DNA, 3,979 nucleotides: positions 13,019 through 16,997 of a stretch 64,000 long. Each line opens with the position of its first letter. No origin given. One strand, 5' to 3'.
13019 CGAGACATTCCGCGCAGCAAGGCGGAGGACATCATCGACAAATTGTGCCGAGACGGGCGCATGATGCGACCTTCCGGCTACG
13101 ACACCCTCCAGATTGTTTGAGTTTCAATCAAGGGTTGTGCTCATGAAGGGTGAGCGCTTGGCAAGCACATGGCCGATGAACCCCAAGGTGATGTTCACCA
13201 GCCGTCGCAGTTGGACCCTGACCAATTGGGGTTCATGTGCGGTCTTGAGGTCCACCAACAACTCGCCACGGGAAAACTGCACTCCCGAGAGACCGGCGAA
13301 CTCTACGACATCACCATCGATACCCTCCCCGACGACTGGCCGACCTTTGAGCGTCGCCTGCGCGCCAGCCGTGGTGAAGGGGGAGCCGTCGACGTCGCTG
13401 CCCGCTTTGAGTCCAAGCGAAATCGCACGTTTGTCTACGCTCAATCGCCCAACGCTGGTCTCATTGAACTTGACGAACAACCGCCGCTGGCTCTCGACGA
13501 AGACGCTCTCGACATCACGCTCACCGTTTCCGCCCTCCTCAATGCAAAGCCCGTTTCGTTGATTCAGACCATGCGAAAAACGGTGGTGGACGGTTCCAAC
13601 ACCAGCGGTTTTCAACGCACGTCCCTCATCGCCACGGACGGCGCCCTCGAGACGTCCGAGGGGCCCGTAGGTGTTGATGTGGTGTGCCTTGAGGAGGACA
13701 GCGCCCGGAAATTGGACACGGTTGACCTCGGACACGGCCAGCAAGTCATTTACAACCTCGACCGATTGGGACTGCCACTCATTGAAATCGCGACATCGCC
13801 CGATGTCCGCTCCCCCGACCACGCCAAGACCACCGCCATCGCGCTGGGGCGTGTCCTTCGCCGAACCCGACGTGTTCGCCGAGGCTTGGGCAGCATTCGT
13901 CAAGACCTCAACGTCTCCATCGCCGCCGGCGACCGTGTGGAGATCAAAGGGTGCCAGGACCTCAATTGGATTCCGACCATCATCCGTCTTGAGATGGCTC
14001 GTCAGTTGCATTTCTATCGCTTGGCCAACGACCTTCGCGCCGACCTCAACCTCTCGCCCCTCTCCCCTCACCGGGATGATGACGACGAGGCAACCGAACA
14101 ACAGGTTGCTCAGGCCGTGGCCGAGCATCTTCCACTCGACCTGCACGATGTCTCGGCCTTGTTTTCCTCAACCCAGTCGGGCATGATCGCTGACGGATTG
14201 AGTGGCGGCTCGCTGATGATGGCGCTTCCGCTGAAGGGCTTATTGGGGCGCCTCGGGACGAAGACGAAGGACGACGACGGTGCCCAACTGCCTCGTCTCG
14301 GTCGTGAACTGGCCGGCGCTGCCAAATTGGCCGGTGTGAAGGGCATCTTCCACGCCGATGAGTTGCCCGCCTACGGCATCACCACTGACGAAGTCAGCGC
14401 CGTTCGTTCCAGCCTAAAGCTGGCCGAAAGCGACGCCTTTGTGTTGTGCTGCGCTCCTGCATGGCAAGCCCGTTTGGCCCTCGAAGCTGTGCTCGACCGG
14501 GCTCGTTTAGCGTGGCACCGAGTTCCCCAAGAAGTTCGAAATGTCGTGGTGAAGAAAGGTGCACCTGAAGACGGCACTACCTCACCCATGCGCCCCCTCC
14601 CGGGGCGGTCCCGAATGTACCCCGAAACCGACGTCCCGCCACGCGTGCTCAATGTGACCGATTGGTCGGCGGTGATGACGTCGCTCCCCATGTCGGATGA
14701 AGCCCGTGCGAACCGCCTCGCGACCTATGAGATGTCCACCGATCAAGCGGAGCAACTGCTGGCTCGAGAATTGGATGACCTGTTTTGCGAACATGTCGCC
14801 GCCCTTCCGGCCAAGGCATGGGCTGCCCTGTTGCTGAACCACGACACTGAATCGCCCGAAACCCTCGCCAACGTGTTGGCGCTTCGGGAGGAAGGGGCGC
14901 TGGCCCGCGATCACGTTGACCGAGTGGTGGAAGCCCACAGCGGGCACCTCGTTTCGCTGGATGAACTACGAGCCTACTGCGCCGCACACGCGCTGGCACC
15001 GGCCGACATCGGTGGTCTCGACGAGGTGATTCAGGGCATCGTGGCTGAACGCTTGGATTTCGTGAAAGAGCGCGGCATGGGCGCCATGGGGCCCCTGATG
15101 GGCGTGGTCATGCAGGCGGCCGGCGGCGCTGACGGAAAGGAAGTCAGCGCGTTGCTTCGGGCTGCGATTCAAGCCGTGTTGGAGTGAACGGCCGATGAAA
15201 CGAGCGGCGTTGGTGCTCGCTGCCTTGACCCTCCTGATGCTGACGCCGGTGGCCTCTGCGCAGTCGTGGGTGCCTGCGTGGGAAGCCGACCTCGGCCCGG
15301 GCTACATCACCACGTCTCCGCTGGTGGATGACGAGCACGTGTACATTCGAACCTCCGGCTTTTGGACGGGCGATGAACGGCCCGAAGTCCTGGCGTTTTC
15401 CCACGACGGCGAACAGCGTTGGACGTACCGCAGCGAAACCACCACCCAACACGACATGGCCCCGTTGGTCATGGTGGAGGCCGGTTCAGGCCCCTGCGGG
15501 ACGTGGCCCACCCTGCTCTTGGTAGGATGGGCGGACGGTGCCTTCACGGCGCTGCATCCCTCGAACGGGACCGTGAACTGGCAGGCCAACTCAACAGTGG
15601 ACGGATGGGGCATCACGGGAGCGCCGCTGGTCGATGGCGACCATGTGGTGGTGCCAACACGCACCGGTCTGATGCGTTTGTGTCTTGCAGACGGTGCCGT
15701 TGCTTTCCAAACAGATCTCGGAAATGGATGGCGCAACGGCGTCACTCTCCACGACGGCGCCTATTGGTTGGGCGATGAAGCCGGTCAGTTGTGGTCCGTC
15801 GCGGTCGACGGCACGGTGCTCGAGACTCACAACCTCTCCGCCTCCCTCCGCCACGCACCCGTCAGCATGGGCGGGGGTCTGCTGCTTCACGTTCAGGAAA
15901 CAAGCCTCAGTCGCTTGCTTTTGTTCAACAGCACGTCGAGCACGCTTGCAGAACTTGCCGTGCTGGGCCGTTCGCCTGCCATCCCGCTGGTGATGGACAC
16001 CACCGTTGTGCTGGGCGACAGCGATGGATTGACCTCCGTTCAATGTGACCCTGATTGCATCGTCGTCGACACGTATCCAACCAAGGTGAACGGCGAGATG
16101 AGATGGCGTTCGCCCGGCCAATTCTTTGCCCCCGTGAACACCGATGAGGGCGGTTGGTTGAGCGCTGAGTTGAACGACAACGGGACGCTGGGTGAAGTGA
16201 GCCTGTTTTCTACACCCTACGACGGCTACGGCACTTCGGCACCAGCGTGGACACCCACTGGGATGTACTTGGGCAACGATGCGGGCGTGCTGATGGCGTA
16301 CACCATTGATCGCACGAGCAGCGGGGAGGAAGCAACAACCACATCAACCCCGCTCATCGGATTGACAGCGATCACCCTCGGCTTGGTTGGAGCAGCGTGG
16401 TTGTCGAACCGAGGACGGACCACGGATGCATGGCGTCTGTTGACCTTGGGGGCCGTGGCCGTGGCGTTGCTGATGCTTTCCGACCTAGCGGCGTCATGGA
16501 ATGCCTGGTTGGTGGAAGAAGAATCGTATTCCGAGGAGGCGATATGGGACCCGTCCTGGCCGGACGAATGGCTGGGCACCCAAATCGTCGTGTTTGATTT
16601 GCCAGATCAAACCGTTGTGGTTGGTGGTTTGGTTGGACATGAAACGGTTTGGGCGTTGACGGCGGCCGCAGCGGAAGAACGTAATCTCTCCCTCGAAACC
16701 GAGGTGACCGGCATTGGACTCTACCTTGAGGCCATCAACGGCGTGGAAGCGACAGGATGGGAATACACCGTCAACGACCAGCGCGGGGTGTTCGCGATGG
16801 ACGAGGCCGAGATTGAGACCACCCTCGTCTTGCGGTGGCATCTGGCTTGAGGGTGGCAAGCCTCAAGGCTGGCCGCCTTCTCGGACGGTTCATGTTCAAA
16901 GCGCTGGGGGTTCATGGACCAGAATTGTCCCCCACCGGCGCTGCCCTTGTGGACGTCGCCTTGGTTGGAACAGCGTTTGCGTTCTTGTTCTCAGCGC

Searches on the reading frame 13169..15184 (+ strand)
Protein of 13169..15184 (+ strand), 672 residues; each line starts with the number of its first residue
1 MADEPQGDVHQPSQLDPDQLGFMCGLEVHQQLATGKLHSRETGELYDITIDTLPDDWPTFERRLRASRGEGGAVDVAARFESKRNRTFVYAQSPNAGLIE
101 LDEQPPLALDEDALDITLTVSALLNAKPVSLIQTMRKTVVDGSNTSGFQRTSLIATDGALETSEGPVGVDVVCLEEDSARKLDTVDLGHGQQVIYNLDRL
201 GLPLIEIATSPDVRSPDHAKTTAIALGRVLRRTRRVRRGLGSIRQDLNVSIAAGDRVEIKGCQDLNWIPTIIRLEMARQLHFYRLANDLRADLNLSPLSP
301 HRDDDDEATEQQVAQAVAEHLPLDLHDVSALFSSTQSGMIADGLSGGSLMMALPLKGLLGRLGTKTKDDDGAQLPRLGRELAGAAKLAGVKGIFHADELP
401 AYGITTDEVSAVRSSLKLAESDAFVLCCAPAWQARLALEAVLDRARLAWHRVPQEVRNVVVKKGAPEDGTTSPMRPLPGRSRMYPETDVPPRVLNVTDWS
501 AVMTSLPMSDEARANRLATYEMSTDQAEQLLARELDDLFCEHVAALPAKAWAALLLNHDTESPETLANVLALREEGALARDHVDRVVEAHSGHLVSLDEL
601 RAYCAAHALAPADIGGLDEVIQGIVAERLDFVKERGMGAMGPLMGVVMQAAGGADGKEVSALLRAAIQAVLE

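Call 13: search_protein_families(library=ncbifam, proteins=[window:13169-15184:+], max_evalue=0.00001)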
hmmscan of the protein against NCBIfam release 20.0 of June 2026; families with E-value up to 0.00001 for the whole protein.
window:13169-15184:+ (672 aa): 8 families
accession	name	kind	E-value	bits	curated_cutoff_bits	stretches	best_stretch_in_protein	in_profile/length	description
NF003107.0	PRK04028.1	equivalog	6.6e-170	566.5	456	1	14-671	3-628/630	Glu-tRNA(Gln) amidotransferase subunit GatE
TIGR00134.1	gatE_arch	equivalog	7e-138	460.6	319.55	2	16-290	3-269/622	Glu-tRNA(Gln) amidotransferase subunit GatE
NF004012.0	PRK05477.1-2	equivalog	9.9e-28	97.1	338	1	109-284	53-242/481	Asp-tRNA(Asn)/Glu-tRNA(Gln) amidotransferase subunit GatB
TIGR00133.1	gatB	equivalog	7.6e-24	84.1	314.8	1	107-282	52-241/481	Asp-tRNA(Asn)/Glu-tRNA(Gln) amidotransferase subunit GatB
NF004014.0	PRK05477.1-4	equivalog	1.4e-14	53.7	414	1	164-282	113-236/475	Asp-tRNA(Asn)/Glu-tRNA(Gln) amidotransferase subunit GatB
NF004011.1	PRK05477.1-1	equivalog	6.4e-12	45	680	1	110-281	52-234/475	Asp-tRNA(Asn)/Glu-tRNA(Gln) amidotransferase subunit GatB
NF004015.0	PRK05477.1-5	equivalog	1.3e-11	43.8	628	1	157-283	114-250/488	Asp-tRNA(Asn)/Glu-tRNA(Gln) amidotransferase subunit GatB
NF004013.0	PRK05477.1-3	equivalog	7.2e-10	38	653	1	111-281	67-261/501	Asp-tRNA(Asn)/Glu-tRNA(Gln) amidotransferase subunit GatB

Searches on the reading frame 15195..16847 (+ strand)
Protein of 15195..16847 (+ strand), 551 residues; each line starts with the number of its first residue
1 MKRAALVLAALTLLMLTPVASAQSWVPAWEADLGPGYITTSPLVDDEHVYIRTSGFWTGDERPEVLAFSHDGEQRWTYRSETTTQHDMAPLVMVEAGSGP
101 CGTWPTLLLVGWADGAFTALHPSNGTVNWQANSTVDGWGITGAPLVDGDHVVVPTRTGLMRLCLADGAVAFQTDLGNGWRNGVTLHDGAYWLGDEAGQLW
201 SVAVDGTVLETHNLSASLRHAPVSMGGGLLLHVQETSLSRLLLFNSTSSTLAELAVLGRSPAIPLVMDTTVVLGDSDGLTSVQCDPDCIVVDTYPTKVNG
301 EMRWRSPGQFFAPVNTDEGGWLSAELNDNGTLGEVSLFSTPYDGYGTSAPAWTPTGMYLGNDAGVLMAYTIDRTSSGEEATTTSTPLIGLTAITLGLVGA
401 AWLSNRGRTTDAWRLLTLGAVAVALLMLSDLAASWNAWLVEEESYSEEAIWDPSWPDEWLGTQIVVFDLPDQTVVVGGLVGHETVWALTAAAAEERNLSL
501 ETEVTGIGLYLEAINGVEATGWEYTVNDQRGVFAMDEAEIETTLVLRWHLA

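Call 13: search_protein_families(library=ncbifam, proteins=[window:15195-16847:+], max_evalue=0.00001)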
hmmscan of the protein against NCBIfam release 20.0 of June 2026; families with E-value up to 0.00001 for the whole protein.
window:15195-16847:+ (551 aa): 1 family
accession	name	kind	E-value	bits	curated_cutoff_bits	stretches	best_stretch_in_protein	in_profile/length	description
TIGR03300.1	assembly_YfgL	equivalog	4.1e-11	42.2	285.2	0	28-132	128-217/377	outer membrane protein assembly factor BamB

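Call 104: search_protein_families(library=pfam, proteins=[window:15195-16847:+], max_evalue=0.001)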
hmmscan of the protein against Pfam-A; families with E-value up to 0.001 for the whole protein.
window:15195-16847:+ (551 aa): 0 families
